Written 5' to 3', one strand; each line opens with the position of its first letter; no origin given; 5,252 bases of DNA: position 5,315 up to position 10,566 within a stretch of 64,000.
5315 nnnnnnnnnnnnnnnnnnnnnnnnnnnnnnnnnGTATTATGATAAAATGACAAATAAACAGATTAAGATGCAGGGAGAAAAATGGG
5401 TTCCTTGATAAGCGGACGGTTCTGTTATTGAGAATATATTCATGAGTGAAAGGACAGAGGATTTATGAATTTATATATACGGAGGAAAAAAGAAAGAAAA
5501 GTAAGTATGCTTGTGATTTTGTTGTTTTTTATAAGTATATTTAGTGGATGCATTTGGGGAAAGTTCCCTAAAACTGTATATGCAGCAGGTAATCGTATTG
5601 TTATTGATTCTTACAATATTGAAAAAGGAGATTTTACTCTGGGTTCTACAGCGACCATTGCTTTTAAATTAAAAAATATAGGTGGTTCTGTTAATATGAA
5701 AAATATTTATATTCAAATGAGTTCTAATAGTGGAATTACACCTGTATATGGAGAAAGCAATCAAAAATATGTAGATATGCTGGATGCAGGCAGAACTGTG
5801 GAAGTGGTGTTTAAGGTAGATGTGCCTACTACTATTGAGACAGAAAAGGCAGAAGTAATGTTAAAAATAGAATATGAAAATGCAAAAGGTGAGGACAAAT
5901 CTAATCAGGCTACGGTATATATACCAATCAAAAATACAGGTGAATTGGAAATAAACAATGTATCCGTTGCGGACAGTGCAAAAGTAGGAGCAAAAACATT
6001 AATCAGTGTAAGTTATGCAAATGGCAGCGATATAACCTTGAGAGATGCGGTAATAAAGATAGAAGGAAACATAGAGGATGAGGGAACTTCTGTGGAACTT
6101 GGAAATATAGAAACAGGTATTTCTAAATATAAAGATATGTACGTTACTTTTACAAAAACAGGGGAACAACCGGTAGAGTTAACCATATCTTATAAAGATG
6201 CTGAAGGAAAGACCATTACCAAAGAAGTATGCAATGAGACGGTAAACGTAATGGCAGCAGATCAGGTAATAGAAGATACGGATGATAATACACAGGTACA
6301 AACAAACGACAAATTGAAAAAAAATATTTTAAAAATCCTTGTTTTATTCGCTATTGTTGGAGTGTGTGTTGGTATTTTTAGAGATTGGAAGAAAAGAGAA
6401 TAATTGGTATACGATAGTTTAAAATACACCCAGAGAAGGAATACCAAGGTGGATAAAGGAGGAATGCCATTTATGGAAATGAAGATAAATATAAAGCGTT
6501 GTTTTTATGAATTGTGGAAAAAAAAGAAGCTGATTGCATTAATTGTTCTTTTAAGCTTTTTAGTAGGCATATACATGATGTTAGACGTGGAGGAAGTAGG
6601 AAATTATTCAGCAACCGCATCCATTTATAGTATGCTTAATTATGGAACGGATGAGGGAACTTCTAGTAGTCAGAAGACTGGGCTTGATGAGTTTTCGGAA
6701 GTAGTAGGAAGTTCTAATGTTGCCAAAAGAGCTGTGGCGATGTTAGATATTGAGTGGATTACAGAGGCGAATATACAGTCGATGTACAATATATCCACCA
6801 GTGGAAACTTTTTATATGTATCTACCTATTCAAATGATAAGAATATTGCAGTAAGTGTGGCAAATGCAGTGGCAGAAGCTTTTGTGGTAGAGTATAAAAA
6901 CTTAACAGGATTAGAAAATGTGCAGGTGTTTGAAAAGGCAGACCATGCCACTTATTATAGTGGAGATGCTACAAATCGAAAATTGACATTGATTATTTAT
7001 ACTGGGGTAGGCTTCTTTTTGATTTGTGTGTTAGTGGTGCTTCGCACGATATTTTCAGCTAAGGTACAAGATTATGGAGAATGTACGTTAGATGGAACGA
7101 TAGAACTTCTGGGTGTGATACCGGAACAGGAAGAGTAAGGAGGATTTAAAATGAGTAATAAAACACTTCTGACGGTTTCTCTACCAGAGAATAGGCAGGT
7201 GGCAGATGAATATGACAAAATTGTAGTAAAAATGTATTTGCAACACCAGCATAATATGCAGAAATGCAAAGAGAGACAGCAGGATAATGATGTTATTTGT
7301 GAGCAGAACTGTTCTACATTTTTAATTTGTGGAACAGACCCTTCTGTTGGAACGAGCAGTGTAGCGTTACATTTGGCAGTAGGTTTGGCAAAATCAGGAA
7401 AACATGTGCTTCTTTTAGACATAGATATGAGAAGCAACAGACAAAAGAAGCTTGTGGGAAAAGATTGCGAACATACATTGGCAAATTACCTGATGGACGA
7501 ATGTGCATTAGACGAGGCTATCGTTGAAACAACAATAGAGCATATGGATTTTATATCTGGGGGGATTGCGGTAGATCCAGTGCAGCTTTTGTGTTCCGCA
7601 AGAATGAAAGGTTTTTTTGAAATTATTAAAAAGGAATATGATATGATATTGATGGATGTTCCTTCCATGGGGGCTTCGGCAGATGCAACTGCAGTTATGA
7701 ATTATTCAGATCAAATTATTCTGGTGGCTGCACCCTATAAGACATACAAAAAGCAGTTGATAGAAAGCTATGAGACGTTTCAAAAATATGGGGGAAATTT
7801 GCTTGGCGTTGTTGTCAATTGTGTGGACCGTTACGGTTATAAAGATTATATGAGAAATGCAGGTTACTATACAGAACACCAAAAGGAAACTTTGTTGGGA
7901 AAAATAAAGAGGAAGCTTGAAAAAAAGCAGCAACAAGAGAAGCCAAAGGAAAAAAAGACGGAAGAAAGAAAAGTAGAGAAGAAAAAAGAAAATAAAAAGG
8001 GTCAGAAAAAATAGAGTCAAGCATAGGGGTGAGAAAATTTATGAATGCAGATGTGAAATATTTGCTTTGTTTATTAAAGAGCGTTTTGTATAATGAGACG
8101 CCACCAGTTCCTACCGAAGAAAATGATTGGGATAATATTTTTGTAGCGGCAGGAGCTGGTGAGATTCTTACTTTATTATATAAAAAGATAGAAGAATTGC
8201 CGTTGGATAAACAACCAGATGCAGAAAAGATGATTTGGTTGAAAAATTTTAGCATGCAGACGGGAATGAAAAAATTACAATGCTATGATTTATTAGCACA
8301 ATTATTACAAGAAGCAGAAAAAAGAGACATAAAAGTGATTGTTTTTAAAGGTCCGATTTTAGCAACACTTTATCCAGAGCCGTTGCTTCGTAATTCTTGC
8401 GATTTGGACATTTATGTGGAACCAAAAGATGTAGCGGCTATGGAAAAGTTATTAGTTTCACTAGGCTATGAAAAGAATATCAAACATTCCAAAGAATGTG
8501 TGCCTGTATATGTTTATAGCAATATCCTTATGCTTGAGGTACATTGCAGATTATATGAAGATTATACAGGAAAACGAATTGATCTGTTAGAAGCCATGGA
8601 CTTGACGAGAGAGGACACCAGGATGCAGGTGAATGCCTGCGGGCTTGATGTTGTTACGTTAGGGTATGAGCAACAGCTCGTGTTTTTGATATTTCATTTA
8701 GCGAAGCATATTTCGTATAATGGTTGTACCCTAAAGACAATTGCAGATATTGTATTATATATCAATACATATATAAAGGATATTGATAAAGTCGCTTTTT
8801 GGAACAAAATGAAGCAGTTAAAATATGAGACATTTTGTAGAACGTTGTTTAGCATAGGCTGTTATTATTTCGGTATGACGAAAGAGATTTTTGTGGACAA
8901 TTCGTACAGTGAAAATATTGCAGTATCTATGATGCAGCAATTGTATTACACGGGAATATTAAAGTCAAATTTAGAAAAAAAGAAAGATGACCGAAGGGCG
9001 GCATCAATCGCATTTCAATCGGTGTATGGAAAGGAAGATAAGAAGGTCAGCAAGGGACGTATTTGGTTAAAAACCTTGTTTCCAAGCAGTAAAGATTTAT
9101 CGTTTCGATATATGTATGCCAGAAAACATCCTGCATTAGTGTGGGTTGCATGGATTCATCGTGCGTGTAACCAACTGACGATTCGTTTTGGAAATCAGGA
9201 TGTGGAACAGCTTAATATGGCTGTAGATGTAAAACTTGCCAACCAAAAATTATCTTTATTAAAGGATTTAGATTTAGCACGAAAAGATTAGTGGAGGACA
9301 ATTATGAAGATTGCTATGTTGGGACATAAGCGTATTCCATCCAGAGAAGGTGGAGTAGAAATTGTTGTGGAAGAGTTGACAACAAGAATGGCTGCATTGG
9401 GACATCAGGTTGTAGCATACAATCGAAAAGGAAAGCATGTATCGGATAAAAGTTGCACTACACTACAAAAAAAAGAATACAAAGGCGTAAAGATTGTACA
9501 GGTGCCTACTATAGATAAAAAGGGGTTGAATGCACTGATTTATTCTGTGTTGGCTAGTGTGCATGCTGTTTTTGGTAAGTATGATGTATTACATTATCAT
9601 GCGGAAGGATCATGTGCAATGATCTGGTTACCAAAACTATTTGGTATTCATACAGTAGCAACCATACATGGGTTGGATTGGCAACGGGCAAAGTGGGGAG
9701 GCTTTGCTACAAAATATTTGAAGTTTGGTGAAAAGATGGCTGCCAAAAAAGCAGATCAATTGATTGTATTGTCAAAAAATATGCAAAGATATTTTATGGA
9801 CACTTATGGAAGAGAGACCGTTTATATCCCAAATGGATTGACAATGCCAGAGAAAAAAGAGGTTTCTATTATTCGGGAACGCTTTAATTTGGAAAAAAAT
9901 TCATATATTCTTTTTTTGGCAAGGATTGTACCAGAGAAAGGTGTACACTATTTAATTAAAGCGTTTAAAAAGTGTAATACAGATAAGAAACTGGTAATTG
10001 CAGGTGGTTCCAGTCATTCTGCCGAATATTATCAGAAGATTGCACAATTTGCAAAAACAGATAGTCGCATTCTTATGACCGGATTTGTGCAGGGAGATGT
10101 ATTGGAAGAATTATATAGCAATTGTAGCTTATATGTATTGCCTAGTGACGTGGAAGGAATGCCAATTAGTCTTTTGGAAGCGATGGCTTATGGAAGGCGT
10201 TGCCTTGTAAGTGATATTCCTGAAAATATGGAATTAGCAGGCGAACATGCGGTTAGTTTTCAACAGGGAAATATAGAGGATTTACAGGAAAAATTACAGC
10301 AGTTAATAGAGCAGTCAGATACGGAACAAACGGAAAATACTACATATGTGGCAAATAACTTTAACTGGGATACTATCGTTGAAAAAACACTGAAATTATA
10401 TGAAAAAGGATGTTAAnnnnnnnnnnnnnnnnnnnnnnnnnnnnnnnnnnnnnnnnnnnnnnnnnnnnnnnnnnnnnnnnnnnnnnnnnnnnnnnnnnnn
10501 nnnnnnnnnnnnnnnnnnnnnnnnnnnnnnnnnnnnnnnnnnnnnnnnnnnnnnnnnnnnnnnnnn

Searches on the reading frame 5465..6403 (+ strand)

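Call 4: search_protein_families(library=pfam, proteins=[window:5465-6403:+], max_evalue=0.01)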
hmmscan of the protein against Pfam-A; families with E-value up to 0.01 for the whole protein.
window:5465-6403:+ (312 aa): 1 family
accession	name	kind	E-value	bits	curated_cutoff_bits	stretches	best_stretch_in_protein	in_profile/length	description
PF10633.15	NPCBM_assoc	-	0.00049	20.7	24.4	0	59-137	3-77/78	NPCBM-associated, NEW3 domain of alpha-galactosidase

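Call 5: search_protein_families(library=ncbifam, proteins=[window:5465-6403:+], max_evalue=1)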
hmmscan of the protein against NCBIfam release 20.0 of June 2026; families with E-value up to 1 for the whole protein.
window:5465-6403:+ (312 aa): 0 families

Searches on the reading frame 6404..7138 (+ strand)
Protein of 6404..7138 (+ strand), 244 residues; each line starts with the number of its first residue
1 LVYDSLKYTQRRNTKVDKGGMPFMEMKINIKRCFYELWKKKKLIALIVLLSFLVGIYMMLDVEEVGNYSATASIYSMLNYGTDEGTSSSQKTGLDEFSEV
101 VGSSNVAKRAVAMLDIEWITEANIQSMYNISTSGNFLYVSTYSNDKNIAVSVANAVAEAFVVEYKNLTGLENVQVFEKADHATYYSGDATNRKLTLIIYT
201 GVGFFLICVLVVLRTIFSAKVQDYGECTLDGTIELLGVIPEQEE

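Call 4: search_protein_families(library=pfam, proteins=[window:6404-7138:+], max_evalue=0.01)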
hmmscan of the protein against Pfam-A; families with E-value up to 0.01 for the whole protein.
window:6404-7138:+ (244 aa): 1 family
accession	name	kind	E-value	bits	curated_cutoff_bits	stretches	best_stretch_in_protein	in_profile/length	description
PF02706.20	Wzz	-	0.00051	20.7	25.5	1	27-82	2-55/91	Chain length determinant protein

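Call 5: search_protein_families(library=ncbifam, proteins=[window:6404-7138:+], max_evalue=1)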
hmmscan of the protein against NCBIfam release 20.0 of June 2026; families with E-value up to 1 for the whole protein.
window:6404-7138:+ (244 aa): 4 families
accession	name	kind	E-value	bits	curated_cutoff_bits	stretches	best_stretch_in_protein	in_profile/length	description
TIGR01006.1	polys_exp_MPA1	subfamily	8.7e-16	58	296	1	27-241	7-223/226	CspC family polysaccharide chain length determinant protein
TIGR02112.1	cyd_oper_ybgE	equivalog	0.053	14.1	89.55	1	34-74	4-44/93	cyd operon protein YbgE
NF053819.1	EF0750_LPXTG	subfamily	0.058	13.9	47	0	39-79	2-43/105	EF2685/EF0750 family sortase-dependent surface protein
NF040592.1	tRNA_mod_ArcS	equivalog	0.085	11.4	440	1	125-205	73-153/575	archaeosine synthase subunit alpha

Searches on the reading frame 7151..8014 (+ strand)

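Call 4: search_protein_families(library=pfam, proteins=[window:7151-8014:+], max_evalue=0.01)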
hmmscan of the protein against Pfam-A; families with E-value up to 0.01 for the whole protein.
window:7151-8014:+ (287 aa): 6 families
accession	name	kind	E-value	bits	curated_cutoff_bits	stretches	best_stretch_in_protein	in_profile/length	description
PF13614.12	AAA_31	-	3.3e-15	56.9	27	1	66-195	13-149/177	AAA domain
PF10609.15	ParA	-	6.4e-09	36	27.1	1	65-225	14-175/246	NUBPL iron-transfer P-loop NTPase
PF01656.29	CbiA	-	2.6e-07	31.1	25.4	1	58-255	2-112/125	CobQ/CobB/MinD/ParA nucleotide binding domain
PF13500.12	AAA_26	-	1.3e-06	28.9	27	1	188-253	130-189/198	AAA domain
PF09140.17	MipZ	-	2.5e-06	27.5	20.7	1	66-177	12-114/262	ATPase MipZ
PF06564.18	CBP_BcsQ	-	0.0028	17.6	21.3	0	64-195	11-147/234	Cellulose biosynthesis protein BcsQ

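Call 5: search_protein_families(library=ncbifam, proteins=[window:7151-8014:+], max_evalue=1)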
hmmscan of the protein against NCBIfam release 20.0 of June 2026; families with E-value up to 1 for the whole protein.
window:7151-8014:+ (287 aa): 22 families
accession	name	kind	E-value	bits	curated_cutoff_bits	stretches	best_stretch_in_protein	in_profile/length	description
TIGR01007.1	eps_fam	subfamily_domain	3e-33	115.1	108.05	1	52-228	15-193/204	polysaccharide biosynthesis tyrosine autokinase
NF008568.0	PRK11519.1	equivalog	2.9e-27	95.2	1068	1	55-241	527-712/720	tyrosine-protein kinase Wzc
NF007350.0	PRK09841.1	equivalog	3.9e-22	78.2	1248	1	51-242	528-720/726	tyrosine-protein kinase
TIGR03018.1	pepcterm_TyrKin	hypoth_equivalog_domain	7.8e-21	74.4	230.65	1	50-223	31-207/207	XrtA-associated tyrosine autokinase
TIGR01005.1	eps_transp_fam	subfamily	2.3e-17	62.5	411.7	1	59-234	551-727/754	exopolysaccharide transport protein family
TIGR01969.1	minD_arch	subfamily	1.9e-15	56.7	201.75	1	66-227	12-172/251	cell division ATPase MinD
TIGR03029.1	EpsG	equivalog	8e-15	54.7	313.8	1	59-223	108-273/274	chain length determinant protein tyrosine kinase EpsG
TIGR01968.1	minD_bact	equivalog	9.2e-08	31.7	212.9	1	65-195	12-143/261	septum site-determining protein MinD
NF041546.1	ParA_partition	equivalog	7.5e-06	25.6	180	1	66-94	11-39/203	ParA family partition ATPase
NF041136.1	MrpORP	equivalog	0.00015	21.2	450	1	65-96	16-47/365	iron-sulfur cluster carrier protein MrpORP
TIGR03371.1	cellulose_yhjQ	equivalog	0.0012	18.4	157.85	1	57-196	4-147/246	cellulose biosynthesis protein BcsQ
NF041283.1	PrgP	equivalog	0.0014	18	400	1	82-193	31-153/297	ParA superfamily DNA segregation protein PrgP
NF008079.0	PRK10818.1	equivalog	0.0034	16.7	508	1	65-195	13-145/270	septum site-determining protein MinD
NF047398.1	AAA_KGGVGR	domain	0.0053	17.1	90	1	66-95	14-43/190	KGGVGR-motif variant AAA ATPase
TIGR04382.1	myo_inos_iolC_N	equivalog_domain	0.0077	15.5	300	1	47-99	121-173/309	5-dehydro-2-deoxygluconokinase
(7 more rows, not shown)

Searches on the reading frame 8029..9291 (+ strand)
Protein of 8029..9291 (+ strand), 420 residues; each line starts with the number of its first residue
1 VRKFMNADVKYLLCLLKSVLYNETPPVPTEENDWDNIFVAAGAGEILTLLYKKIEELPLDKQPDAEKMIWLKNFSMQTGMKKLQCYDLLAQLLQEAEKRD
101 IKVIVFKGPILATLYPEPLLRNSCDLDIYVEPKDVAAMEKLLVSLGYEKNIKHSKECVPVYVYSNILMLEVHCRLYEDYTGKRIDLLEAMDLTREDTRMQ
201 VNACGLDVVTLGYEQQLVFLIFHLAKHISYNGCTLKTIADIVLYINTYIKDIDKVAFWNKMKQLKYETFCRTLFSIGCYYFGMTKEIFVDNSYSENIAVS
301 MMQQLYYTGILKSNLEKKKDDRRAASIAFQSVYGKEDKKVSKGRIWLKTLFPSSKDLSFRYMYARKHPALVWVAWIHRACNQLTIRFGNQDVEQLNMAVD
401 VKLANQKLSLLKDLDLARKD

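Call 4: search_protein_families(library=pfam, proteins=[window:8029-9291:+], max_evalue=0.01)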
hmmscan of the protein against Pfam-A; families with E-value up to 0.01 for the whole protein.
window:8029-9291:+ (420 aa): 2 families
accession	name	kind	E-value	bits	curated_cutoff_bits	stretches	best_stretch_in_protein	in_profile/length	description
PF14907.12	NTP_transf_5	-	3.5e-45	155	31.2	1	31-273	2-240/249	Uncharacterised nucleotidyltransferase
PF02341.20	RbcX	-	5e-05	24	27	0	337-379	47-89/111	RbcX protein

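Call 5: search_protein_families(library=ncbifam, proteins=[window:8029-9291:+], max_evalue=1)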
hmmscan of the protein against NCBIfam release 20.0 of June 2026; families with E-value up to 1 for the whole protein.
window:8029-9291:+ (420 aa): 2 families
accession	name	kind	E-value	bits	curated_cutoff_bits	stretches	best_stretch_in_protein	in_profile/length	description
NF047598.2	ChaprRbcXCyano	equivalog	7.3e-05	23.1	150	1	336-368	46-78/111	RuBisCO chaperone RbcX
TIGR00522.1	dph5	equivalog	0.054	12.9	114.3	0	149-211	18-81/258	diphthine synthase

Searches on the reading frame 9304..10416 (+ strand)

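Call 34: search_protein_families(library=pfam, proteins=[window:9304-10416:+], max_evalue=0.00001)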
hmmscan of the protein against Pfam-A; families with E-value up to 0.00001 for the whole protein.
window:9304-10416:+ (370 aa): 6 families
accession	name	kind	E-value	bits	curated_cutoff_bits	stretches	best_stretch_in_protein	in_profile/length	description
PF00534.26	Glycos_transf_1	-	4.8e-32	111.3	26.4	1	191-341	6-160/172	Glycosyl transferases group 1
PF13692.12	Glyco_trans_1_4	-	6.3e-27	95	27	1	201-336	3-141/142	Glycosyl transferases group 1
PF13439.12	Glyco_transf_4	-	1.3e-20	74.5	28.5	1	16-179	2-166/170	Glycosyltransferase Family 4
PF13579.12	Glyco_trans_4_4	-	1.4e-14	55.2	29.7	1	16-178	1-158/158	Glycosyl transferase 4-like domain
PF09314.17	DUF1972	-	9.4e-14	51.9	25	1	3-176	4-182/186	Domain of unknown function (DUF1972)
PF20706.3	GT4-conflict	-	1.4e-07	31.3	26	0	156-303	157-311/385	Family 4 Glycosyltransferase in conflict systems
